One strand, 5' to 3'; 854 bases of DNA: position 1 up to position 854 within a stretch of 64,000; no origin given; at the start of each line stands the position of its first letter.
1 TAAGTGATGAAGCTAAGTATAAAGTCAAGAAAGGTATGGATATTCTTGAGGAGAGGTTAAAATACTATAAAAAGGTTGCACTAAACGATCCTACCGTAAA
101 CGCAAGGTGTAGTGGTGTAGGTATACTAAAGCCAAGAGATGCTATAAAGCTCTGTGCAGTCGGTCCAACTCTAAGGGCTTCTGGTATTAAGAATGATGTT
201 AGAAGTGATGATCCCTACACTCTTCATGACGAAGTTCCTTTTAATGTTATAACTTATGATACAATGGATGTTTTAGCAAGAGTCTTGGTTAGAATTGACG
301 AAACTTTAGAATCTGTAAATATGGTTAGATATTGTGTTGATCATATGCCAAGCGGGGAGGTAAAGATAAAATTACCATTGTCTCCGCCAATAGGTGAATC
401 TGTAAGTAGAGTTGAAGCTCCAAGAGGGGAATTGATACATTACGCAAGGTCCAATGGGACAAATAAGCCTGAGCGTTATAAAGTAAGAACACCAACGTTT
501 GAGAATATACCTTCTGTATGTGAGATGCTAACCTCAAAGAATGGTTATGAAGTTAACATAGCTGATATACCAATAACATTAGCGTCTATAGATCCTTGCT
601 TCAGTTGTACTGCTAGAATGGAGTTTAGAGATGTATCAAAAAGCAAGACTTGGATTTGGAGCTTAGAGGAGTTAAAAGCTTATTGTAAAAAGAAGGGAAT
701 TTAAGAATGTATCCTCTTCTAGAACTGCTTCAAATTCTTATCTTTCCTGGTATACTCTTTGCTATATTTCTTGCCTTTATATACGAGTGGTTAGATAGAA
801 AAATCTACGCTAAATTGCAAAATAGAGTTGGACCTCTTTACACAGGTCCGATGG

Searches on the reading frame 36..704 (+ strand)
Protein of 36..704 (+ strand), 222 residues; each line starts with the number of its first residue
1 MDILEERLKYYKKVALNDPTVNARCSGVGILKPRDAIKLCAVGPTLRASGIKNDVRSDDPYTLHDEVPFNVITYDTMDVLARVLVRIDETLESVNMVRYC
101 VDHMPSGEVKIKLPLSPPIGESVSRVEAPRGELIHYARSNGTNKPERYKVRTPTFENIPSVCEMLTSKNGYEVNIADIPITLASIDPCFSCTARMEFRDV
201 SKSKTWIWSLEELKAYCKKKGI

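Call 22: search_protein_families(library=pfam, proteins=[window:36-704:+], max_evalue=0.00001)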
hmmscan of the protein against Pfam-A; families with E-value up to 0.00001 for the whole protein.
window:36-704:+ (222 aa): 1 family
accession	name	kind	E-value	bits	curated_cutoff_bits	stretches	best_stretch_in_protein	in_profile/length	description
PF00346.24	Complex1_49kDa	-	4e-48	164.3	24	2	2-112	57-167/271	Respiratory-chain NADH dehydrogenase, 49 Kd subunit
